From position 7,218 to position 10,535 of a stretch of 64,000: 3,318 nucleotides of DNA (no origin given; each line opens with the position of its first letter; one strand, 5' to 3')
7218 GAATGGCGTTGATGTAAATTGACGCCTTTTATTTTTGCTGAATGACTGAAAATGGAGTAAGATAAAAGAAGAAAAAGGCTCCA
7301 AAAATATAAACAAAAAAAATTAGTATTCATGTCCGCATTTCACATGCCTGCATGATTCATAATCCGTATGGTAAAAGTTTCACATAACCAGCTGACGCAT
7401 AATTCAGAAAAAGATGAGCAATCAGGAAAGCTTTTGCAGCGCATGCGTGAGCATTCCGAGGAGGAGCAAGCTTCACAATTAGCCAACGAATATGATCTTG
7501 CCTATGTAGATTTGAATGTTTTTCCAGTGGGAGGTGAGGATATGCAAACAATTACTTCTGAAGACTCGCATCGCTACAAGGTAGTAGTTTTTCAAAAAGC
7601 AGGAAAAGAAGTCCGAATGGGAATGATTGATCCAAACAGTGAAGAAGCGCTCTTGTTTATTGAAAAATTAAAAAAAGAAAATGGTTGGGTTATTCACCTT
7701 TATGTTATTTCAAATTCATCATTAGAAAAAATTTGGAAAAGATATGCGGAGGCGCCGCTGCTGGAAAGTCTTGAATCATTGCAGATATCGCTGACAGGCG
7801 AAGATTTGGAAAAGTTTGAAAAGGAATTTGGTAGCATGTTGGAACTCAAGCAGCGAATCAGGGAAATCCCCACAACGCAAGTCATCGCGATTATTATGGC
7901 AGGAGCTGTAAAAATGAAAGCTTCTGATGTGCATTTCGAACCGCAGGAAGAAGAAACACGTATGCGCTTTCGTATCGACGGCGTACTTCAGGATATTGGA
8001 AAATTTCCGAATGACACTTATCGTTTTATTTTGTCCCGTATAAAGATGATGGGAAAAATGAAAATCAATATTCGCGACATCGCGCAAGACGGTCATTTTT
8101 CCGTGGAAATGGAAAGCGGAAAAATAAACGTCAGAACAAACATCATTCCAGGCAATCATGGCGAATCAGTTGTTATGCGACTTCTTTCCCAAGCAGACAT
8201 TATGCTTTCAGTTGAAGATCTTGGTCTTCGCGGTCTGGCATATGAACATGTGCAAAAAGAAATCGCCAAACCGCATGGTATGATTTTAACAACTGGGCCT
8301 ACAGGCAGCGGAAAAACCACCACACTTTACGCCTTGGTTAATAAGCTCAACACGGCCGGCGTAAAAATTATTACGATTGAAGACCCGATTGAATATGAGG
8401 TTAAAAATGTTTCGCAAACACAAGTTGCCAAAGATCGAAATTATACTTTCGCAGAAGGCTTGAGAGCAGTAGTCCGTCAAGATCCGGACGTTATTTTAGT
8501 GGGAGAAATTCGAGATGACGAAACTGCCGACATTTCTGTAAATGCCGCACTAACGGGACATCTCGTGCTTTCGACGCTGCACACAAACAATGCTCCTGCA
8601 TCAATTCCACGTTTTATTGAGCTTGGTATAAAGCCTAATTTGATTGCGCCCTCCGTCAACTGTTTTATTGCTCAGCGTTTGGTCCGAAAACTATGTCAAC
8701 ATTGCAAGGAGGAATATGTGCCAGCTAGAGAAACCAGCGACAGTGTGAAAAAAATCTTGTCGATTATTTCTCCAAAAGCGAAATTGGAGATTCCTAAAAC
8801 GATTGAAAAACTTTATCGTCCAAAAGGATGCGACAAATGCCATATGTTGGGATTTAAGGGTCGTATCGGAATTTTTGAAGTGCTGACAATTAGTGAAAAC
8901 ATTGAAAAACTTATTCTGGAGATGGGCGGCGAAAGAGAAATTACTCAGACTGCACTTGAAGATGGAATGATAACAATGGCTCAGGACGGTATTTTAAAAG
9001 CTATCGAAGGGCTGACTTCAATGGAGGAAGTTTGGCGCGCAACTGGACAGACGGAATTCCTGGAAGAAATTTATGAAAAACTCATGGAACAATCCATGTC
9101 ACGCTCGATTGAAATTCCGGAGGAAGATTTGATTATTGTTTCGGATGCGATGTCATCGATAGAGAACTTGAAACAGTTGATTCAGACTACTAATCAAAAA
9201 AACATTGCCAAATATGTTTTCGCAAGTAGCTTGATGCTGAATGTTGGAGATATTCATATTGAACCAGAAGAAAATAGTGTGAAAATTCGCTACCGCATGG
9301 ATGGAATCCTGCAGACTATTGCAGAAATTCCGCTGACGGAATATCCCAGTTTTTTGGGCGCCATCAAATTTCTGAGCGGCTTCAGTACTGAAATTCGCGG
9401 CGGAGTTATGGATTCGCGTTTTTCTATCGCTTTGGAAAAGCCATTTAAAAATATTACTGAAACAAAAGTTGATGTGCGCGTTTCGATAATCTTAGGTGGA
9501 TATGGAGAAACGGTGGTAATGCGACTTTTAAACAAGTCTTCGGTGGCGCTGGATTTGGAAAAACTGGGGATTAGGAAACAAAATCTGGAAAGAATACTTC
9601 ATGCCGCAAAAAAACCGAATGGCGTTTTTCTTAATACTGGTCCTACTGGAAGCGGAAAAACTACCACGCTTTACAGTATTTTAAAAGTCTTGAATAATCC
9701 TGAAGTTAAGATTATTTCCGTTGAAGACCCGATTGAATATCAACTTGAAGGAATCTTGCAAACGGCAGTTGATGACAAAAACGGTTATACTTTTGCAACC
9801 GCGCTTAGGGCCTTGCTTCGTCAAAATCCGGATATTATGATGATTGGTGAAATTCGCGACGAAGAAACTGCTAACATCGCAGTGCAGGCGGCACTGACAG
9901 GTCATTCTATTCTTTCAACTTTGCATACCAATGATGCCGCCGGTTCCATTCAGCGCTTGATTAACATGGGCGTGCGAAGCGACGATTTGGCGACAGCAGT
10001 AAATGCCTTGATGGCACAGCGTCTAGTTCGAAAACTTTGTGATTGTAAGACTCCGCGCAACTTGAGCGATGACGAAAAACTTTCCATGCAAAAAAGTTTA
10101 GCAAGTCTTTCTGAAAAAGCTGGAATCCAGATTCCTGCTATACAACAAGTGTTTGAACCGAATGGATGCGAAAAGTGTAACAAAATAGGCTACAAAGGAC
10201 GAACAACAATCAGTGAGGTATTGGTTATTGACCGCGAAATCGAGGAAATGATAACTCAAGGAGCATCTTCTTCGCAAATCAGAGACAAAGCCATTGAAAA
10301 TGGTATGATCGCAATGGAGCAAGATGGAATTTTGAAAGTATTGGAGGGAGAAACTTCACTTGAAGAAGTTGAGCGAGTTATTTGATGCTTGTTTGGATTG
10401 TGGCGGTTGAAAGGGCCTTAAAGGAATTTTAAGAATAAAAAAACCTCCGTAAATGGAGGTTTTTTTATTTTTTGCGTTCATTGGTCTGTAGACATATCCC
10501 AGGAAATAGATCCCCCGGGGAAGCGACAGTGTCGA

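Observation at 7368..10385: Two complete GspE/PilB secretion ATPases fused into one 1005-aa polypeptide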

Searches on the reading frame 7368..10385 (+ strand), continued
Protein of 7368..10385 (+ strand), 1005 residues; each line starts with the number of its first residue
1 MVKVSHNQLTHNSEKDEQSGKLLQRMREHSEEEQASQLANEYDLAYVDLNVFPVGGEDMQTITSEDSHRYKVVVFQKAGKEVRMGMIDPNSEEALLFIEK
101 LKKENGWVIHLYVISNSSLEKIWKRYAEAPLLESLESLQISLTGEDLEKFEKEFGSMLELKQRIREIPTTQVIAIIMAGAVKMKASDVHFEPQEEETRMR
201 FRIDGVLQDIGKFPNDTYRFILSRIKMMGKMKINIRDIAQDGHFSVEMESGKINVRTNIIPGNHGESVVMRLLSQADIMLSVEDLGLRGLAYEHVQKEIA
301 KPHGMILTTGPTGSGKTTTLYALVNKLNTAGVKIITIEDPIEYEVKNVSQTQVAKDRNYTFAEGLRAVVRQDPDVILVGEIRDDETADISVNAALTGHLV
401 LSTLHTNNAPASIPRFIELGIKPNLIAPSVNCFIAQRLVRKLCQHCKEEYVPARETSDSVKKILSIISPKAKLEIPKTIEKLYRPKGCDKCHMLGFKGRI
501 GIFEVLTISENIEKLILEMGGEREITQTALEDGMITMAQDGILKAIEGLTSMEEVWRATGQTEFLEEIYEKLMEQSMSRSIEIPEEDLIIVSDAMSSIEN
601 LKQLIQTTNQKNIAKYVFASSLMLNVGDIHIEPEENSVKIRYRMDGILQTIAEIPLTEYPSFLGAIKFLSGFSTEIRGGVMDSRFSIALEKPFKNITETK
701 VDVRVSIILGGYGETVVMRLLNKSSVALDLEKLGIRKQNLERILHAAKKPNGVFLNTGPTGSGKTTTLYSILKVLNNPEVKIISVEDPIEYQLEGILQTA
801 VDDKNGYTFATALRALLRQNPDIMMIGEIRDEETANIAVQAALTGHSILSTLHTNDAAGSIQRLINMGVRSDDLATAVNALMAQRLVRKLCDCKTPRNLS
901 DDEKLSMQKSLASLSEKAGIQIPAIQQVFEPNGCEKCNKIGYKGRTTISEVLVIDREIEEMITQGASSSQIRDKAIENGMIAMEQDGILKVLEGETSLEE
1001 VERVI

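Call 65: predict_structure(alignment_id=A1)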
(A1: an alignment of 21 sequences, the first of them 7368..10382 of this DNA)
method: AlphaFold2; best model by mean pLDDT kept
length: 1005 residues; sequences in the alignment: 21
mean_pLDDT: 82.4   pTM: 0.46
mean pLDDT of the five models: 82.4, 82.2, 80.0, 77.8, 74.7
residues with pLDDT >= 90: 292; 70-90: 587; 50-70: 98; < 50: 28
segments of 3 or more residues with pLDDT < 50: 1-12, 130-136, 572-578
pLDDT, mean of each block of 10 residues (from residue 1): 34 59 78 88 88 77 86 88 90 89 87 91 73 49 66 55 71 82 83 88 74 82 84 77 77 82 88 62 78 87 92 84 87 88 80 82 90 92 93 94 91 92 93 92 93 82 75 73 88 82 91 90 86 87 92 85 60 48 86 81 83 88 83 90 73 87 82 65 75 78 77 83 60 87 90 90 86 85 79 76 75 77 88 91 91 90 92 92 92 90 88 86 87 79 88 93 91 92 93 91 86
secondary structure, 60 per line:
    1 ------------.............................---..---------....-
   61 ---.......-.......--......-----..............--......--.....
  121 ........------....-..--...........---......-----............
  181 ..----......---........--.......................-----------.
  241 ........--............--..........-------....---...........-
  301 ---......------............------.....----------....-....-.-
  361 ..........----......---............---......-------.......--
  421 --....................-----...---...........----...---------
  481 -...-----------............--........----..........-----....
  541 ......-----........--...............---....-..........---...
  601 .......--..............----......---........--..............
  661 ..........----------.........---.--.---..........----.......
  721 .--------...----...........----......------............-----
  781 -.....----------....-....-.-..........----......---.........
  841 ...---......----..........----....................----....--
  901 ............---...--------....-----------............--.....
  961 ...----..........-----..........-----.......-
elements in order (helices of 4 or more, strands of 3 or more residues): H13-41 H56-59 H64-70 E72-78 E81-86 H92-105 E108-113 H116-128 H135-138 H144-154 H158-163 H169-182 E187-192 E196-203 E206-214 H215-228 E240-248 E251-262 E265-274 H282-285 H289-299 E304-309 H316-327 E334-338 E349-352 H361-370 E375-380 H384-395 E399-404 H412-418 H423-429 E430-442 E448-450 H454-464 E482-484 E496-507 H510-517 H522-531 H537-546 H552-559 H562-576 E580-583 H585-594 H598-607 H610-623 E628-633 E637-644 E647-655 H656-670 E681-689 E700-709 E714-721 H737-747 E752-757 H764-775 E782-786 E797-800 H809-818 E823-828 H832-843 E847-852 H857-866 H871-877 E878-890 E895-898 H901-912 E927-930 E942-953 H956-963 H968-977 H983-992 H998-1004

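Call 74: find_encoding_contigs(protein=P0139, flank=8000, max_places=2)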
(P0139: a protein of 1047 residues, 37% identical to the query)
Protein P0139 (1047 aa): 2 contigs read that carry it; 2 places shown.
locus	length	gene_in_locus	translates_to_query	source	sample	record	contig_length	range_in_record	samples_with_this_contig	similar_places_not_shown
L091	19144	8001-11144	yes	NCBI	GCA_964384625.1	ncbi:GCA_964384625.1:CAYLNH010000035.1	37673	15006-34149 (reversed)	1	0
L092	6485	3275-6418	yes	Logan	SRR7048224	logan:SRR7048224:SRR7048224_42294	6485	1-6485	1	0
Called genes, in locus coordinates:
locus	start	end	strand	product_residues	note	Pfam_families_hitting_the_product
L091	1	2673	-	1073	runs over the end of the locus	PF06452:CBM9_1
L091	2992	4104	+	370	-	PF01168:Ala_racemase_N, PF00842:Ala_racemase_C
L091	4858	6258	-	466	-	PF00884:Sulfatase, PF01663:Phosphodiest (faint), PF02995:DUF229 (faint), PF16347:SGSH_C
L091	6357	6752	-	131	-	-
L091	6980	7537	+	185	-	PF07638:Sigma70_ECF, PF04542:Sigma70_r2, PF08281:Sigma70_r4_2, PF04545:Sigma70_r4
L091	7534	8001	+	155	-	PF13490:zf-HC2 (weak), PF12728:HTH_17 (weak)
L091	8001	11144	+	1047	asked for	PF00482:T2SSF (weak), PF13191:AAA_16 (faint), PF00482:T2SSF, PF00437:T2SSE, PF13401:AAA_22 (faint), PF20720:nSTAND3 (faint), PF25199:nSTAND_NTPase5 (faint), PF00437:T2SSE, +1 more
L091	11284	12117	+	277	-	-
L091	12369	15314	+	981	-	-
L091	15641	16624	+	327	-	PF20030:bpMoxR, PF07726:AAA_3, PF07728:AAA_5, PF17863:AAA_lid_2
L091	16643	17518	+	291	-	PF01882:DUF58, PF13519:VWA_2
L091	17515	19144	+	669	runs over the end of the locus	PF07584:BatA (weak), PF13519:VWA_2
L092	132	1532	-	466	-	PF00884:Sulfatase, PF01663:Phosphodiest (faint), PF02995:DUF229 (faint), PF16347:SGSH_C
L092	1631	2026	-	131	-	-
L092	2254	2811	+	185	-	PF07638:Sigma70_ECF, PF04542:Sigma70_r2, PF08281:Sigma70_r4_2, PF04545:Sigma70_r4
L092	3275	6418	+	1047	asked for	PF00482:T2SSF (weak), PF13191:AAA_16 (faint), PF00482:T2SSF, PF00437:T2SSE, PF13401:AAA_22 (faint), PF20720:nSTAND3 (faint), PF25199:nSTAND_NTPase5 (faint), PF00437:T2SSE, +1 more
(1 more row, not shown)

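Call 78: find_encoding_contigs(protein=P0002, flank=6000, max_places=1)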
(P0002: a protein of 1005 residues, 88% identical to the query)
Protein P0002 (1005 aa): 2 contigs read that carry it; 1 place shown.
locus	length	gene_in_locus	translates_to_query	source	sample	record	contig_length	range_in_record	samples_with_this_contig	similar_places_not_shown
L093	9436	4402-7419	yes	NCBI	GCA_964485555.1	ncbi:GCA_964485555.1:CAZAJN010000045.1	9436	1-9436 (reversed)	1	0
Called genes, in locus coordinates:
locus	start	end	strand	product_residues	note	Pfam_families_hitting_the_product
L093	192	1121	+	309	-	-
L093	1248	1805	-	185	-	PF02367:TsaE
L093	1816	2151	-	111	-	-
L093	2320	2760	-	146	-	-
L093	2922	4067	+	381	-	PF01368:DHH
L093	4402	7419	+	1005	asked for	PF25199:nSTAND_NTPase5 (faint), PF05157:MshEN (faint), PF07724:AAA_2 (faint), PF00437:T2SSE, PF00004:AAA (faint), PF00005:ABC_tran (faint), PF02492:cobW (faint), PF00437:T2SSE, +10 more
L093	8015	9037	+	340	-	PF06068:TIP49 (weak), PF05496:RuvB_N, PF00004:AAA, PF07728:AAA_5, PF17864:AAA_lid_4, PF05491:WHD_RuvB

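Call 82: fold_search(model_id=the predicted structure, library=pdb)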
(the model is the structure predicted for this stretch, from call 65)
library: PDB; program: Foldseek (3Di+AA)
matches with E <= 10: 1788; with E <= 0.001: 316
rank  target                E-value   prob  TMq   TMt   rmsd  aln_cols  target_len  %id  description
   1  4pht_C                6.0e-45  1.00  0.26  0.58  22.3       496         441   36  ATPase GspE in complex with the cytoplasmic domain of GspL from the Vibrio vulnificus type II Secretion system (released 2014-11-26)
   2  4pht_B                8.3e-45  1.00  0.26  0.58  22.3       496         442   36  ATPase GspE in complex with the cytoplasmic domain of GspL from the Vibrio vulnificus type II Secretion system (released 2014-11-26)
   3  4pht_A                1.1e-44  1.00  0.26  0.58  22.4       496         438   36  ATPase GspE in complex with the cytoplasmic domain of GspL from the Vibrio vulnificus type II Secretion system (released 2014-11-26)
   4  5oiu_B                1.0e-42  1.00  0.36  0.92   2.5       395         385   38  Crystal structure of PilF type IV pilus assembly ATPase from Thermus thermophilus (released 2018-08-08)
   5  5it5_A                1.3e-42  1.00  0.37  0.93   2.6       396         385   38  Thermus thermophilus PilB core ATPase region (released 2016-10-19)
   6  5zfr_C                4.5e-42  1.00  0.33  0.81   4.8       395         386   42  Crystal structure of PilB, an extension ATPase motor of Type IV pilus, from Geobacter sulfurreducens (released 2018-09-19)
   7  5tsh_E                5.2e-42  1.00  0.35  0.87   3.4       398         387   41  PilB from Geobacter metallireducens bound to AMP-PNP (released 2017-05-17)
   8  5zfr_B                2.2e-41  1.00  0.35  0.85   3.6       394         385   41  Crystal structure of PilB, an extension ATPase motor of Type IV pilus, from Geobacter sulfurreducens (released 2018-09-19)
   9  5oiu_C                2.6e-41  1.00  0.33  0.80   4.6       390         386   38  Crystal structure of PilF type IV pilus assembly ATPase from Thermus thermophilus (released 2018-08-08)
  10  5zfr_A                4.5e-41  1.00  0.35  0.89   3.3       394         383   41  Crystal structure of PilB, an extension ATPase motor of Type IV pilus, from Geobacter sulfurreducens (released 2018-09-19)
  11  5tsg_B                4.7e-41  1.00  0.36  0.91   2.9       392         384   41  PilB from Geobacter metallireducens bound to ADP (released 2017-05-17)
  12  1p9w                  4.7e-41  1.00  0.33  0.81   4.2       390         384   41  Crystal Structure of Vibrio cholerae putative NTPase EpsE (released 2003-10-14)
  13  5tsh_C                8.1e-41  1.00  0.36  0.91   3.0       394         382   41  PilB from Geobacter metallireducens bound to AMP-PNP (released 2017-05-17)
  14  5tsh_F                1.5e-40  1.00  0.35  0.88   3.5       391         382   41  PilB from Geobacter metallireducens bound to AMP-PNP (released 2017-05-17)
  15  5tsh_A                2.1e-40  1.00  0.35  0.92   3.0       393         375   41  PilB from Geobacter metallireducens bound to AMP-PNP (released 2017-05-17)
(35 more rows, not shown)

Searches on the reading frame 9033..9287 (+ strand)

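Call 64: search_protein_families(library=pfam, proteins=[window:9033-9287:+], max_evalue=1)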
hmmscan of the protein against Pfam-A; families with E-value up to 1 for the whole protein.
window:9033-9287:+ (85 aa): 5 families
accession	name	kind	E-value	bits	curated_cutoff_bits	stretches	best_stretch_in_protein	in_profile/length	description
PF13306.12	LRR_5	-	0.00069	19.9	27.7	1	10-70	45-104/127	BspA type Leucine rich repeat region (6 copies)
PF16858.11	CNDH2_C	-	0.0087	16.5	32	1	10-81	34-107/130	Condensin II complex subunit CAP-H2 or CNDH2, C-terminal wHTH domain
PF11987.13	IF-2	-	0.029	14.7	27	1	20-65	13-61/117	Translation-initiation factor 2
PF19975.5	DO-GTPase1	-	0.035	13.8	27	1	4-57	8-61/271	Double-GTPase 1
PF20299.4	NARF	-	0.049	14.4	25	1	14-65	26-79/112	Nucleotidyltransferase-Associated Rossmannoid Fold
